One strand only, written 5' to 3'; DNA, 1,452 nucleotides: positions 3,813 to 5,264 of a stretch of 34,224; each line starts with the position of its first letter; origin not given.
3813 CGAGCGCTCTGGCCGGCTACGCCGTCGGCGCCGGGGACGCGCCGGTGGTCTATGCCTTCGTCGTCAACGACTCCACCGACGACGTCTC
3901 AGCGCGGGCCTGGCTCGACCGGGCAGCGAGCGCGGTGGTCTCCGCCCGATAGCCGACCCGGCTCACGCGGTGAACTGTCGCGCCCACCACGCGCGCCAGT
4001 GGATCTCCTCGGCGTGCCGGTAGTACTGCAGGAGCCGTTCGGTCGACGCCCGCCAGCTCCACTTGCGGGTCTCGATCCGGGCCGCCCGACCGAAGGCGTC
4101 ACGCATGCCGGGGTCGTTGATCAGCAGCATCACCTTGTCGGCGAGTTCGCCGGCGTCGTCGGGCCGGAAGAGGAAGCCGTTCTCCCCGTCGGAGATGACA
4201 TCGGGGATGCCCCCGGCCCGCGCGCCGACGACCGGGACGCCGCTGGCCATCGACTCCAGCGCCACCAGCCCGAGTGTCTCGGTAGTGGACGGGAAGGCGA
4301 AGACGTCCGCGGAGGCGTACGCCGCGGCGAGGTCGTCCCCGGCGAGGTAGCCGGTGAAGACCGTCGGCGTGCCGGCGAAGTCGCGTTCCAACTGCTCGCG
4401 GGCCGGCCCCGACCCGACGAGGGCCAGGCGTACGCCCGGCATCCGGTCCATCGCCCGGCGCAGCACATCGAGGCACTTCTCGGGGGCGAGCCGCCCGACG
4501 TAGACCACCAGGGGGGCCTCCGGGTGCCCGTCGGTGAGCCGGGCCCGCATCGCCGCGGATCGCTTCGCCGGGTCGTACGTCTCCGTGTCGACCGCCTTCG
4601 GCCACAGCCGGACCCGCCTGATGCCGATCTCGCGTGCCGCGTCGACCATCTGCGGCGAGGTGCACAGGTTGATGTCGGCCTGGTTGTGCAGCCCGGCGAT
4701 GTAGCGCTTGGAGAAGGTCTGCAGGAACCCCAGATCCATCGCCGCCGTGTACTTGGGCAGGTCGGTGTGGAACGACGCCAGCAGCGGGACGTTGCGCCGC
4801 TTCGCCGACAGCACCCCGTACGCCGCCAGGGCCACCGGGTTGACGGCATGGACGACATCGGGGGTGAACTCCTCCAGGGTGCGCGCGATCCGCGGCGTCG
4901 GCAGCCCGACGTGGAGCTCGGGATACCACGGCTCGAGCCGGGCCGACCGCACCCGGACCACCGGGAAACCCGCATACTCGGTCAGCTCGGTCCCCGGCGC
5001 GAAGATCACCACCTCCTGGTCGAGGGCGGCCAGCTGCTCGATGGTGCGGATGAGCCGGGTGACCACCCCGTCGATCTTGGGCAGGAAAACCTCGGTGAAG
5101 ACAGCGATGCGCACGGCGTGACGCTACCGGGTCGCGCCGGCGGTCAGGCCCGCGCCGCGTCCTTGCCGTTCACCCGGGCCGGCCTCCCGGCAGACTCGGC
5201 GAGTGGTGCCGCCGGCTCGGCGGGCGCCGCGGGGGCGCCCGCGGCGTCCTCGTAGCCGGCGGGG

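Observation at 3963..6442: sqdB-sqdX-like operon: candidate sulfoquinovose (sulfolipid/sulfoglycan) synthesis pathway in an actinobacterium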

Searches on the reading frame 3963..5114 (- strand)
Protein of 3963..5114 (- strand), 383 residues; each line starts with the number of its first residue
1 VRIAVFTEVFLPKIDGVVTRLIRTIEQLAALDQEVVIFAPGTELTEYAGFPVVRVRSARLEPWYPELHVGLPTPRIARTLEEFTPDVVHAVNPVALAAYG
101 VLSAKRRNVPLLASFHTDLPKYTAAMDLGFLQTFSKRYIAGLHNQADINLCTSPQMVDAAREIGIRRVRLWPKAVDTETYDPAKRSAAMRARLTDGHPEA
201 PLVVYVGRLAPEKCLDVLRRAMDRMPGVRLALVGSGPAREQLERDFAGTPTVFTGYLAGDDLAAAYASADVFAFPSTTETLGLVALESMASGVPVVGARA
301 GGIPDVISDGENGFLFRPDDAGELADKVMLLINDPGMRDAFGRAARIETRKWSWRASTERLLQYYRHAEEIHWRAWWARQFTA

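Call 3: search_protein_families(library=ncbifam, proteins=[window:3963-5114:-], max_evalue=0.001)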
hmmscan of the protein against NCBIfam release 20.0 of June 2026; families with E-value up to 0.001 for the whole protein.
window:3963-5114:- (383 aa): 48 families (the best 25 are shown)
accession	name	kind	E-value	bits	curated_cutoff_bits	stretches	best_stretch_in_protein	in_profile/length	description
NF053787.1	GlcN_PG_synth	equivalog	1.3e-51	175.6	480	1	1-367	1-358/361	N-acetylglucosaminyl phosphatidylglycerol synthase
TIGR03449.1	mycothiol_MshA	equivalog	1e-30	107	462.5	1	100-369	117-404/406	D-inositol-3-phosphate glycosyltransferase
TIGR04063.1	stp3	hypoth_equivalog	9e-28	97.2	442.05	1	73-367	81-394/397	TIGR04063 family PEP-CTERM/XrtA system glycosyltransferase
TIGR03999.1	thiol_BshA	equivalog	2.5e-26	92.5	273.7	1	167-367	168-372/375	N-acetyl-alpha-D-glucosaminyl L-malate synthase BshA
TIGR03088.1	stp2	hypoth_equivalog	2.5e-25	89.3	409.05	1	167-366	161-371/374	TIGR03088 family PEP-CTERM/XrtA system glycosyltransferase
TIGR04047.1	MSMEG_0565_glyc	hypoth_equivalog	1.1e-24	87.3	259.85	1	3-366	2-372/373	MSMEG_0565 family glycosyltransferase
NF049988.1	MGlcDAGSynMgs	equivalog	2.2e-23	83.3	400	1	1-365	1-384/398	alpha-monoglucosyldiacylglycerol synthase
NF047684.1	TeichurnBiosyTuaC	equivalog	1.9e-22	79.7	550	1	81-340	105-360/391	teichuronic acid biosynthesis protein TuaC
NF041876.1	EPS_EpsE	equivalog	9.8e-22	77.7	400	1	166-348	186-375/389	exopolysaccharide biosynthesis GT4 family glycosyltransferase EpsE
TIGR02149.1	glgA_Coryne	subfamily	1.3e-21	77.2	302.4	1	164-367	167-389/391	glycogen synthase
TIGR02095.1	glgA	subfamily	1.7e-18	66.6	328.45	1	197-367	291-476/477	glycogen/starch synthase, ADP-glucose type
TIGR04157.1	glyco_rSAM_CFB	subfamily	9.2e-16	57.8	400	1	197-315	224-347/406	TIGR04157 family glycosyltransferase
NF038295.1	EPS_HpsP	equivalog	2.1e-14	53.4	550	1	171-367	181-386/388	hormogonium polysaccharide biosynthesis glycosyltransferase HpsP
NF038229.1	Glyco4_Geo_Pelo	equivalog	2.4e-14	53.1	400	1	214-367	179-335/338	GPMC system family 4 glycosyltransferase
NF038298.1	EPS_HpsO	equivalog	1.1e-12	47.4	575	1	279-366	299-385/388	hormogonium polysaccharide biosynthesis glycosyltransferase HpsO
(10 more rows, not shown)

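Call 4: search_protein_families(library=pfam, proteins=[window:3963-5114:-], max_evalue=0.001)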
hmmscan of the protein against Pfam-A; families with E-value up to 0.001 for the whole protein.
window:3963-5114:- (383 aa): 7 families
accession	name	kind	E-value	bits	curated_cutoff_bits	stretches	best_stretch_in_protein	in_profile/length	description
PF00534.26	Glycos_transf_1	-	1.8e-34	119.2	26.4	1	199-346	14-170/172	Glycosyl transferases group 1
PF13692.12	Glyco_trans_1_4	-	2.1e-34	119.2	27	1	201-334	2-142/142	Glycosyl transferases group 1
PF13439.12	Glyco_transf_4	-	6.8e-26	91.7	28.5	1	14-178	1-169/170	Glycosyltransferase Family 4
PF13579.12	Glyco_trans_4_4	-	5.9e-17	62.9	29.7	1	16-170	2-152/158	Glycosyl transferase 4-like domain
PF13524.12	Glyco_trans_1_2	-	4.5e-10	40.1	25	1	220-362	7-143/144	Glycosyl transferase-like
PF20706.3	GT4-conflict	-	9.7e-08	31.8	26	1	197-310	194-323/385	Family 4 Glycosyltransferase in conflict systems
PF13477.12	Glyco_trans_4_2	-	0.00012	22.7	23.4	1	22-129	14-119/139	Glycosyl transferase 4-like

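Call 6: search_solved_structures(query=window:3963-5114:-, show_alignments=2)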
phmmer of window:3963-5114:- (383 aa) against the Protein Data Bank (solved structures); distinct sequences matched with E-value up to 0.001: 83 (the best 60 are shown).
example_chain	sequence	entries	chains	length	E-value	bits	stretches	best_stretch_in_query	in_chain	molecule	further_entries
3c4q_A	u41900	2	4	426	2.5e-22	82.5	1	107-368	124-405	Predicted glycosyltransferases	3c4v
3c48_A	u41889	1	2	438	2.7e-22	82.4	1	108-368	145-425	Predicted glycosyltransferases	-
6kih_A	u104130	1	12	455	1.7e-21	79.7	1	142-367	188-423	Tll1590 protein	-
3oka_A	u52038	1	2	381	8e-20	74.2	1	169-363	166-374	GDP-mannose-dependent alpha-(1-6)-phosphatidylinositol monomannoside mannosyltransferase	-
3okc_A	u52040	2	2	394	8.1e-20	74.2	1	169-363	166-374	GDP-mannose-dependent alpha-(1-6)-phosphatidylinositol monomannoside mannosyltransferase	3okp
4n9w_A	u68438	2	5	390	9.3e-17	64.1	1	15-366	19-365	GDP-mannose-dependent alpha-(1-2)-phosphatidylinositol mannosyltransferase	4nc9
2gej_A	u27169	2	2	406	9.3e-17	64.1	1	15-366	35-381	PHOSPHATIDYLINOSITOL MANNOSYLTRANSFERASE (PimA)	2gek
6tvp_A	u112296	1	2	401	5.2e-15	58.4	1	167-367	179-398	Alpha-maltose-1-phosphate synthase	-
5d00_A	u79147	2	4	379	1.1e-14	57.4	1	65-349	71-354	N-acetyl-alpha-D-glucosaminyl L-malate synthase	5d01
3fro_A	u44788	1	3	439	3.1e-14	55.9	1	181-366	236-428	GlgA glycogen synthase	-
2bis_A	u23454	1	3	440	3.1e-14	55.8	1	181-366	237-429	GLGA GLYCOGEN SYNTHASE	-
2jjm_A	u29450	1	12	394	3.4e-14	55.7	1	228-349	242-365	GLYCOSYL TRANSFERASE, GROUP 1 FAMILY PROTEIN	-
3mbo_A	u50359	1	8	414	3.8e-14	55.5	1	228-349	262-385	Glycosyltransferase, group 1 family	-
3l01_A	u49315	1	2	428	5.2e-14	55.1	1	180-365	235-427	GlgA glycogen synthase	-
7qsg_A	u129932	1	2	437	6.3e-14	54.8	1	167-365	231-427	D-inositol 3-phosphate glycosyltransferase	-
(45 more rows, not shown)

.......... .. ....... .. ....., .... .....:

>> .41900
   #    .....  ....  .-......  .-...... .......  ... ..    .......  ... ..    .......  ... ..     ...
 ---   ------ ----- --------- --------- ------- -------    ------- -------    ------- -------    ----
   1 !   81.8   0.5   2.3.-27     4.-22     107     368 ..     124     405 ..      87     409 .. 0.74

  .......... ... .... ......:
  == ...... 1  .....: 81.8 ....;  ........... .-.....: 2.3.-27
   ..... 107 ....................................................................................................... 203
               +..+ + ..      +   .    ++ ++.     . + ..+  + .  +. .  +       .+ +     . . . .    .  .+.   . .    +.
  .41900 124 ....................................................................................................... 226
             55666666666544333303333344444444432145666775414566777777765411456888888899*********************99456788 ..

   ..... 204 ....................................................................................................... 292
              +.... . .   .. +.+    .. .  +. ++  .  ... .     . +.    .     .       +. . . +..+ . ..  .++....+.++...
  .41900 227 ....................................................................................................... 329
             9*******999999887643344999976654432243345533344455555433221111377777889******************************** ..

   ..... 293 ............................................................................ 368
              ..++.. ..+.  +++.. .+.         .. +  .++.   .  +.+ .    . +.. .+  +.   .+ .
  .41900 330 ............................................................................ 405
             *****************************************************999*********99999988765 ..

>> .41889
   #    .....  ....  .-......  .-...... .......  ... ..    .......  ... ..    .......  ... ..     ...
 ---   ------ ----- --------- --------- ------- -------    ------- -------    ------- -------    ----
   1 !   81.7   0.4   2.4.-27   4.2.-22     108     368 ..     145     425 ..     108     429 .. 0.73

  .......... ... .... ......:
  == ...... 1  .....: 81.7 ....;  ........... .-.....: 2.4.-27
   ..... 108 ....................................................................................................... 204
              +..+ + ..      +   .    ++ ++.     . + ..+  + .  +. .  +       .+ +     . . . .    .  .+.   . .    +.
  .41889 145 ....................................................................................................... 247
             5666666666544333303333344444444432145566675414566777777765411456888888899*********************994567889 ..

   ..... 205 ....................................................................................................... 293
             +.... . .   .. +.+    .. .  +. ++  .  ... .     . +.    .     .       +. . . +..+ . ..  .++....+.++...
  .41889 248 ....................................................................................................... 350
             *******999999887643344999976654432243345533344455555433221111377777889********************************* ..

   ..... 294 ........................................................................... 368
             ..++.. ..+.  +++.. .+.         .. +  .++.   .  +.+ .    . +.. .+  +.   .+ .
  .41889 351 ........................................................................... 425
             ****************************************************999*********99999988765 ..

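Call 10: find_homologous_proteins(query=window:3963-5114:-)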
Query window:3963-5114:- (383 aa): 5022 proteins with E <= 0.001 among 8000 candidates; the best 120 are listed.
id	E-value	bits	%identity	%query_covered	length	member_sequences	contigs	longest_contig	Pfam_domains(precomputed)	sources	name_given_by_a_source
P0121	2.6e-254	861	100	100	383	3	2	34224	PF00534.27,PF13579.13,PF13524.13,PF13439.13,PF20706.4,PF13692.13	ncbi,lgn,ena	-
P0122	3.1e-216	736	85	100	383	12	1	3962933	PF00534.27,PF13579.13,PF13524.13,PF13439.13,PF20706.4,PF13692.13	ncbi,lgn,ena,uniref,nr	ncbi:glycosyltransferase [Raineyella sp. W15-4]|uniref:glycosyltransferase n=1 Tax=Raineyella sp. W1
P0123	3.3e-216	735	83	99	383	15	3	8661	PF00534.27,PF13579.13,PF13524.13,PF13439.13,PF20706.4,PF13692.13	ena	-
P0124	1.8e-215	733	82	100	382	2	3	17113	PF00534.27,PF13579.13,PF13524.13,PF13439.13,PF20706.4,PF13692.13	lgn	-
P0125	2.3e-215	733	82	100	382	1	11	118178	PF00534.27,PF13579.13,PF13524.13,PF13439.13,PF20706.4,PF13692.13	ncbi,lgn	-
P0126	2.2e-213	726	82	100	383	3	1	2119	PF00534.27,PF13579.13,PF13524.13,PF13439.13,PF20706.4,PF13692.13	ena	-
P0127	4.4e-211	719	82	100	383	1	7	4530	PF00534.27,PF13579.13,PF13524.13,PF13439.13,PF20706.4,PF13692.13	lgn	-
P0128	2.9e-209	713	81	100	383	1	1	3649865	PF00534.27,PF13579.13,PF13524.13,PF13439.13,PF20706.4,PF13692.13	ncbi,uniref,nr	ncbi:glycosyltransferase [Raineyella fluvialis]|uniref:Glycosyltransferase n=1 Tax=Raineyella fluvia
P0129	3.6e-152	525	66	97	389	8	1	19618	PF00534.27,PF13579.13,PF13524.13,PF13439.13,PF20706.4,PF13692.13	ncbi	-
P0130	2.9e-151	522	64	97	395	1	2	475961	PF00534.27,PF13579.13,PF13524.13,PF13439.13,PF20706.4,PF13692.13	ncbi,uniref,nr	ncbi:glycosyltransferase family 1 protein [Brevibacterium daeguense]|uniref:D-inositol 3-phosphate g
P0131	6.0e-151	521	66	97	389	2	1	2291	PF00534.27,PF13579.13,PF13524.13,PF13439.13,PF20706.4,PF13692.13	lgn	-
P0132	7.1e-151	520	62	98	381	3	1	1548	PF00534.27,PF13579.13,PF13524.13,PF13439.13,PF20706.4,PF13692.13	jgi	jgi:glycosyltransferase involved in cell wall biosynthesis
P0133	9.0e-151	520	62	98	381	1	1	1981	PF00534.27,PF13579.13,PF13524.13,PF13439.13,PF20706.4,PF13692.13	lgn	-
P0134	1.6e-150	519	63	98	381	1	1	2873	PF00534.27,PF13579.13,PF13524.13,PF13439.13,PF20706.4,PF13692.13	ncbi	-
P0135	3.3e-150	518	65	97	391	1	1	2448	PF00534.27,PF13579.13,PF13524.13,PF13439.13,PF20706.4,PF13692.13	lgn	-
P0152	7.2e-148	511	62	98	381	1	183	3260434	PF00534.27,PF13579.13,PF13524.13,PF13439.13,PF20706.4,PF13692.13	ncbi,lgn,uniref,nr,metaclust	ncbi:glycosyltransferase [Truepera radiovictrix]|uniref:Glycosyl transferase group 1 n=1 Tax=Trueper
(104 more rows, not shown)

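Call 13: find_encoding_contigs(protein=P0130, flank=6000, max_places=2)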
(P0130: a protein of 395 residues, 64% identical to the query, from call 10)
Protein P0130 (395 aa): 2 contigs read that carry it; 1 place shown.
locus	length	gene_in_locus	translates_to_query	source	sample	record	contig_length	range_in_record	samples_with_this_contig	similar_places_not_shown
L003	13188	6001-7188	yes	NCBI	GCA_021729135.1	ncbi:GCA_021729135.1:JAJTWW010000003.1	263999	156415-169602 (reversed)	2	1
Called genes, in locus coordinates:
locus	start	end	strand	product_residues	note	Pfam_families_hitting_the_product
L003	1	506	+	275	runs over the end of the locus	PF02673:BacA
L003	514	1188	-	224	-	PF00300:His_Phos_1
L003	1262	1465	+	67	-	PF18963:DUF5703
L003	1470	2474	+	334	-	PF04657:DMT_YdcZ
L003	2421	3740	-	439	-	PF04389:Peptidase_M28, PF01546:Peptidase_M20, PF07687:M20_dimer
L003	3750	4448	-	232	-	PF02585:PIG-L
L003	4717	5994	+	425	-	PF01370:Epimerase, PF16363:GDP_Man_Dehyd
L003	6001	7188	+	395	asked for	PF13439:Glyco_transf_4, PF13579:Glyco_trans_4_4, PF00534:Glycos_transf_1, PF13692:Glyco_trans_1_4, PF13524:Glyco_trans_1_2 (weak), PF20706:GT4-conflict (weak)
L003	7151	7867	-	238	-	-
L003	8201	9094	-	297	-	PF13452:FAS1_DH_region (faint), PF01575:MaoC_dehydratas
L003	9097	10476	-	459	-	PF00106:adh_short, PF01370:Epimerase (weak), PF08659:KR, PF13561:adh_short_C2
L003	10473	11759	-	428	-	PF00108:Thiolase_N, PF02803:Thiolase_C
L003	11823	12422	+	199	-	PF00440:TetR_N (weak)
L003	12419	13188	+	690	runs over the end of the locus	PF02771:Acyl-CoA_dh_N (weak), PF02770:Acyl-CoA_dh_M, PF00441:Acyl-CoA_dh_1, PF22924:ACOX_C_alpha1, PF01756:ACOX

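Call 39: search_protein_families(library=ncbifam, proteins=[P0152, P0130], max_evalue=1e-15)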
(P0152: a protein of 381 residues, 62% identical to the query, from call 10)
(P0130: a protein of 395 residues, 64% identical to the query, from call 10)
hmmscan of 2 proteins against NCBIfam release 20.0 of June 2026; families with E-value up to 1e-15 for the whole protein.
P0152 (381 aa): 13 families
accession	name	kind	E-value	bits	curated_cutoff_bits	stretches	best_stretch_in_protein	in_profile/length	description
NF053787.1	GlcN_PG_synth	equivalog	2.2e-49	168.3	480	1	1-367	1-358/361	N-acetylglucosaminyl phosphatidylglycerol synthase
TIGR03449.1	mycothiol_MshA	equivalog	1.4e-28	100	462.5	1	166-369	188-404/406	D-inositol-3-phosphate glycosyltransferase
TIGR03999.1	thiol_BshA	equivalog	6.1e-26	91.2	273.7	1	168-368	169-373/375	N-acetyl-alpha-D-glucosaminyl L-malate synthase BshA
NF041876.1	EPS_EpsE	equivalog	4.3e-23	82.2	400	1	251-351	278-378/389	exopolysaccharide biosynthesis GT4 family glycosyltransferase EpsE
TIGR04063.1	stp3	hypoth_equivalog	5.7e-23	81.4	442.05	1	80-367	88-394/397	TIGR04063 family PEP-CTERM/XrtA system glycosyltransferase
NF049988.1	MGlcDAGSynMgs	equivalog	7e-23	81.6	400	0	1-125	1-126/398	alpha-monoglucosyldiacylglycerol synthase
NF047684.1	TeichurnBiosyTuaC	equivalog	5.2e-22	78.3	550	1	85-366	109-387/391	teichuronic acid biosynthesis protein TuaC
TIGR03088.1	stp2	hypoth_equivalog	7.8e-22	77.8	409.05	1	166-367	160-372/374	TIGR03088 family PEP-CTERM/XrtA system glycosyltransferase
TIGR04047.1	MSMEG_0565_glyc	hypoth_equivalog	8.9e-20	71.1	259.85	1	25-366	22-372/373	MSMEG_0565 family glycosyltransferase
TIGR02149.1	glgA_Coryne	subfamily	1.3e-19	70.6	302.4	1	165-367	168-389/391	glycogen synthase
TIGR02095.1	glgA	subfamily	6.3e-18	64.7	328.45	1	197-367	291-476/477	glycogen/starch synthase, ADP-glucose type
TIGR04157.1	glyco_rSAM_CFB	subfamily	2.3e-16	59.8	400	1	163-320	190-352/406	TIGR04157 family glycosyltransferase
NF038295.1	EPS_HpsP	equivalog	2.4e-16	59.7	550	1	142-367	152-386/388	hormogonium polysaccharide biosynthesis glycosyltransferase HpsP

P0130 (395 aa): 10 families
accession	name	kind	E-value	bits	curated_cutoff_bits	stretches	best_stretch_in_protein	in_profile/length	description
NF053787.1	GlcN_PG_synth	equivalog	1.3e-49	169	480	1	1-367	1-357/361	N-acetylglucosaminyl phosphatidylglycerol synthase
TIGR03449.1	mycothiol_MshA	equivalog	1.9e-28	99.5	462.5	1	154-370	177-404/406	D-inositol-3-phosphate glycosyltransferase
TIGR03088.1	stp2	hypoth_equivalog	8.1e-25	87.6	409.05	1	174-367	168-371/374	TIGR03088 family PEP-CTERM/XrtA system glycosyltransferase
TIGR02149.1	glgA_Coryne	subfamily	5.7e-24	85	302.4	1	174-367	177-388/391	glycogen synthase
TIGR03999.1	thiol_BshA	equivalog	1.3e-22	80.2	273.7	1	175-367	176-371/375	N-acetyl-alpha-D-glucosaminyl L-malate synthase BshA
NF049988.1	MGlcDAGSynMgs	equivalog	7.8e-22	78.2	400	0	203-366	216-384/398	alpha-monoglucosyldiacylglycerol synthase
NF047684.1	TeichurnBiosyTuaC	equivalog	1.9e-20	73.2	550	1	145-362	164-382/391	teichuronic acid biosynthesis protein TuaC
NF041876.1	EPS_EpsE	equivalog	1.2e-19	70.8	400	1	255-360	281-387/389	exopolysaccharide biosynthesis GT4 family glycosyltransferase EpsE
TIGR04047.1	MSMEG_0565_glyc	hypoth_equivalog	2.2e-19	69.8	259.85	1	2-367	1-372/373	MSMEG_0565 family glycosyltransferase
TIGR04063.1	stp3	hypoth_equivalog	2.7e-16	59.5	442.05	0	167-367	181-393/397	TIGR04063 family PEP-CTERM/XrtA system glycosyltransferase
